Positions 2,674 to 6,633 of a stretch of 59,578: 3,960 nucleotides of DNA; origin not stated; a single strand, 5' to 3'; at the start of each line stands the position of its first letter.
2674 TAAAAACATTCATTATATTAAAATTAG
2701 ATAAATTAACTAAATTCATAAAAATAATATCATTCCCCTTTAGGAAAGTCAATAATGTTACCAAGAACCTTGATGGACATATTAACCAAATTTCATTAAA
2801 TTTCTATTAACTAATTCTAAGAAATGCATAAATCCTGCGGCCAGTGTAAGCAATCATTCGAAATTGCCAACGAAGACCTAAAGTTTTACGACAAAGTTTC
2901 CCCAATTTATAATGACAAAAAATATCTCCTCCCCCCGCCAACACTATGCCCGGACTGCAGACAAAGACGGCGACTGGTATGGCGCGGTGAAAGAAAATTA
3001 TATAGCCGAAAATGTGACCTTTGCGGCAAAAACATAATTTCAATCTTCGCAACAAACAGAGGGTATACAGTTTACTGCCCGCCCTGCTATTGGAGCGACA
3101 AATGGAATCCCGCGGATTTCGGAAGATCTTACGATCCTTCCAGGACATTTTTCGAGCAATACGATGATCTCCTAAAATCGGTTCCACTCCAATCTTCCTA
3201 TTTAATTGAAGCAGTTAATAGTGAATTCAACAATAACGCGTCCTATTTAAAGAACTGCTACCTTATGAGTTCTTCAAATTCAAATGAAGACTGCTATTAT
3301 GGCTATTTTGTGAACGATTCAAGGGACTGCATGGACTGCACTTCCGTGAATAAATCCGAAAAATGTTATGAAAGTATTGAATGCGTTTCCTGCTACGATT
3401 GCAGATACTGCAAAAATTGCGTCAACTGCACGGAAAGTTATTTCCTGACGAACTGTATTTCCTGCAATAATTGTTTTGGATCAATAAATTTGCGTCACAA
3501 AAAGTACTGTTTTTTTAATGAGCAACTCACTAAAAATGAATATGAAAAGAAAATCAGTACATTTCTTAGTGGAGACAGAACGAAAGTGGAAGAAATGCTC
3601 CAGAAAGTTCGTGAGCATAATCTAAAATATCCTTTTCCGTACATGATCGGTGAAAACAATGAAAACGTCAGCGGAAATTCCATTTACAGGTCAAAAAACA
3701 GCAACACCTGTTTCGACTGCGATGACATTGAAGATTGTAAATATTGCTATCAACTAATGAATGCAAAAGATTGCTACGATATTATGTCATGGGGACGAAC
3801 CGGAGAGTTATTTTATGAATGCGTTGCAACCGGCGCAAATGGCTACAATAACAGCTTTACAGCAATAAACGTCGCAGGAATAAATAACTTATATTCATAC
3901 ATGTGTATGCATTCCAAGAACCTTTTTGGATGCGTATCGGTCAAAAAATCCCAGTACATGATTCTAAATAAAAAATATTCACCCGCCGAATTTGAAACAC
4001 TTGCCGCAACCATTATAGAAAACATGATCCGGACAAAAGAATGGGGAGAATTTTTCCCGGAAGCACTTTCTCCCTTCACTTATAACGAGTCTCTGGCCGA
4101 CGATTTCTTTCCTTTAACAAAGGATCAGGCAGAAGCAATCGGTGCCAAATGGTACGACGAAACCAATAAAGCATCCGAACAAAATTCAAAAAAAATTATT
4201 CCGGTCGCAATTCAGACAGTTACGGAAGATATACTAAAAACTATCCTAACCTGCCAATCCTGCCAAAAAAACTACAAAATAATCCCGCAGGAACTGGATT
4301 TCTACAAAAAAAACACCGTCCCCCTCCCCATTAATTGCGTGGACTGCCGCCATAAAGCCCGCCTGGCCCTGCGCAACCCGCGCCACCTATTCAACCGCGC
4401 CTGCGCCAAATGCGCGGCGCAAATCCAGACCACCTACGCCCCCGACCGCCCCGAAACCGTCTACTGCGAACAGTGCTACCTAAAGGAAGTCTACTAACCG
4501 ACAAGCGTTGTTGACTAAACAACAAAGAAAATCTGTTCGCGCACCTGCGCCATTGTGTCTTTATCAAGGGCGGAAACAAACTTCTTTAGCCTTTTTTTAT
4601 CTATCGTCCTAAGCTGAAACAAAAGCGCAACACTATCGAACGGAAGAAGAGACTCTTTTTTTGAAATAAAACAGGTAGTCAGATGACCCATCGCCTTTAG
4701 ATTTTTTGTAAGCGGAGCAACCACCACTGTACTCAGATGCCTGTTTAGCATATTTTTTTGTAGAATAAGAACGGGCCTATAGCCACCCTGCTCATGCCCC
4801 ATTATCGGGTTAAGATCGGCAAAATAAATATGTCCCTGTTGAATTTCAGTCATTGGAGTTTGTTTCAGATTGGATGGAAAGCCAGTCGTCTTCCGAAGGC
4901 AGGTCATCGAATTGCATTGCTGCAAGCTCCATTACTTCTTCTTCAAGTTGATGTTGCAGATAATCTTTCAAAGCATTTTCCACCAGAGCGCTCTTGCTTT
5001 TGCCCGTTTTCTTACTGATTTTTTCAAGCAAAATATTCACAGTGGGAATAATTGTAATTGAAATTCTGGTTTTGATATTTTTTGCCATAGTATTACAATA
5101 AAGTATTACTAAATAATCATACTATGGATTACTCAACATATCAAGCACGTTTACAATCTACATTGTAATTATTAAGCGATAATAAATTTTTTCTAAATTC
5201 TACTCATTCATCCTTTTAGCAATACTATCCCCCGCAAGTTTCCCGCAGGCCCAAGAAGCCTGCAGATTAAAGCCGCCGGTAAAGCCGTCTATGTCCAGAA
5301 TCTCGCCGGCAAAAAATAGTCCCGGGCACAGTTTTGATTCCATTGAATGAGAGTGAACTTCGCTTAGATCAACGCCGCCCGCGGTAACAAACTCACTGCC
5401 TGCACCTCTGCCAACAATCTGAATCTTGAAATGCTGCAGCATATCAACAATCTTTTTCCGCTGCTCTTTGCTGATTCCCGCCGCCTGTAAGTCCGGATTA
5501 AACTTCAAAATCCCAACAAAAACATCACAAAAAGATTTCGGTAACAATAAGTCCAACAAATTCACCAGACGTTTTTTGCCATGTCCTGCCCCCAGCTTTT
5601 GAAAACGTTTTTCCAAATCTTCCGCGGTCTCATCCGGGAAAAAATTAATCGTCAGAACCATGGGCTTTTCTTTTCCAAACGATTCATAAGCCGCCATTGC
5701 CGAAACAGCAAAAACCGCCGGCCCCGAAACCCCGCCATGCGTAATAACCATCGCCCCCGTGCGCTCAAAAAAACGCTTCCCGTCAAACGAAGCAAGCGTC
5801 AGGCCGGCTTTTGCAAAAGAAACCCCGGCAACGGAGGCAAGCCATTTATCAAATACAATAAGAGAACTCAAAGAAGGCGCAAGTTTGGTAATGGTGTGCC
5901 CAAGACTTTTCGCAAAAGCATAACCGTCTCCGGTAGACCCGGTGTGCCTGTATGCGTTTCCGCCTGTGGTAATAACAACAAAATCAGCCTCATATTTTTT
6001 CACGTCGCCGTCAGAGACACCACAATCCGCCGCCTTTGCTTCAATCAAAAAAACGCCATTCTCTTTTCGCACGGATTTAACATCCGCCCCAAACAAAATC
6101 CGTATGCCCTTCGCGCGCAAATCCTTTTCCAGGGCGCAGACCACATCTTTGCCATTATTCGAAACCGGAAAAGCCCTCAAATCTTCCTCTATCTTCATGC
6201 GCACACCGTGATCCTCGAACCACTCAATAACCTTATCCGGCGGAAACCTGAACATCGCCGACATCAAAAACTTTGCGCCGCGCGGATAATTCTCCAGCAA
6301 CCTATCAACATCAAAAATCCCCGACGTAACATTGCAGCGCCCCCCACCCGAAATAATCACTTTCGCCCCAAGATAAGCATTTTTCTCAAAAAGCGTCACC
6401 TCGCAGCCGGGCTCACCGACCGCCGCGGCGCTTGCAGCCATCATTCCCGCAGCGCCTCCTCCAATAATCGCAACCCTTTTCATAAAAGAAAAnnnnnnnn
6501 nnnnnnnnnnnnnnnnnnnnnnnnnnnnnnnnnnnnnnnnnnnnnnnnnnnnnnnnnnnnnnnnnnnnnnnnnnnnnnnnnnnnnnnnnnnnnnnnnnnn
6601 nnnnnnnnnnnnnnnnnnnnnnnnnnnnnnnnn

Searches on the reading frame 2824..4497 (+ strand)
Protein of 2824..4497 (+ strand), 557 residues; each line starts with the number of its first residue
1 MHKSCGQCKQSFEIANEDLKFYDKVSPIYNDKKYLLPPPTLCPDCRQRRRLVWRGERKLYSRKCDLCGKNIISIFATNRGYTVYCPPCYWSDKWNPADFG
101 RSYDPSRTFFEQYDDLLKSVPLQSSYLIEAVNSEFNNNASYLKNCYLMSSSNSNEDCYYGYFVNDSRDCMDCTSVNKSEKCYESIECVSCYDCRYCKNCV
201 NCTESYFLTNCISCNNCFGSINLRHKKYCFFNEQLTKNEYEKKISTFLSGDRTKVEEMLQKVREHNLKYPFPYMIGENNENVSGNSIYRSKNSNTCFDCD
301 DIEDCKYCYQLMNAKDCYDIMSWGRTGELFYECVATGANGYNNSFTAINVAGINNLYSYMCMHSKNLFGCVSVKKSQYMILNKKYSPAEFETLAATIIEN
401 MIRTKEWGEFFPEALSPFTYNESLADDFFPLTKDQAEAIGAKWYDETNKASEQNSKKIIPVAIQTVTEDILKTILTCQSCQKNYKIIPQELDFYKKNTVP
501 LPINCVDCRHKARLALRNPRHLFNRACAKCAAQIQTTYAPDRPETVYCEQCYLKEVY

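Call 4: search_protein_families(library=pfam, proteins=[window:2824-4497:+], max_evalue=1)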
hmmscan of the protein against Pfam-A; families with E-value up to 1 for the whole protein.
window:2824-4497:+ (557 aa): 1 family
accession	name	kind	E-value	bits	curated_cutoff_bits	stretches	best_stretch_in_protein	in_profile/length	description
PF23477.1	zf_Tbcl_2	-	0.0004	20.4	27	2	520-554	1-35/37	Probable treble clef zinc finger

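Call 5: search_protein_families(library=ncbifam, proteins=[window:2824-4497:+], max_evalue=1)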
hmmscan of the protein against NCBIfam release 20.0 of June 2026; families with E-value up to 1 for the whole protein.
window:2824-4497:+ (557 aa): 2 families
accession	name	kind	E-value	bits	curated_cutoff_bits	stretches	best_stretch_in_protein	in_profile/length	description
TIGR04272.1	cxxc_cxxc_Mbark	domain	0.0014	18.3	36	2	520-554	1-35/37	CxxC-x17-CxxC domain-containing protein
NF011482.0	PRK14892.1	equivalog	0.042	13.8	109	1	46-95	5-55/101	putative transcription elongation factor Elf1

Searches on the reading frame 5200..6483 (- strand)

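Call 19: search_protein_families(library=pfam, proteins=[window:5200-6483:-], max_evalue=0.001)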
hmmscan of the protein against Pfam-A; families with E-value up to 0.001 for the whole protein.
window:5200-6483:- (427 aa): 9 families
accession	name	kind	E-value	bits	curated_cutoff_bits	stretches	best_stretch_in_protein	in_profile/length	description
PF03486.20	HI0933_like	-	1.2e-75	254.6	50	1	3-419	2-243/244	HI0933-like protein Rossmann domain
PF22780.1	HI0933_like_1st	-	4.7e-27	95.3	27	1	203-359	2-157/165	HI0933-like protein barrel and H2TH domain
PF07992.20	Pyr_redox_2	-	2.1e-09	37.6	26.1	1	89-177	161-239/291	Pyridine nucleotide-disulphide oxidoreductase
PF01266.30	DAO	-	1.7e-07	31.5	27.9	0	112-178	149-207/353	FAD dependent oxidoreductase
PF00890.30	FAD_binding_2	-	2.7e-07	30.6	20.4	1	4-198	2-242/414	FAD binding domain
PF01134.28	GIDA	-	5.6e-07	29.4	22.1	0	4-182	2-159/391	Glucose inhibited division protein A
PF00070.33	Pyr_redox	-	4.6e-06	27.5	22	0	3-38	1-34/82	Pyridine nucleotide-disulphide oxidoreductase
PF13450.12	NAD_binding_8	-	3.8e-05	24.3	21.9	1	6-40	1-33/68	NAD(P)-binding Rossmann-like domain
PF12831.13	FAD_oxidored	-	0.00041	20.2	27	0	4-142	2-118/416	FAD dependent oxidoreductase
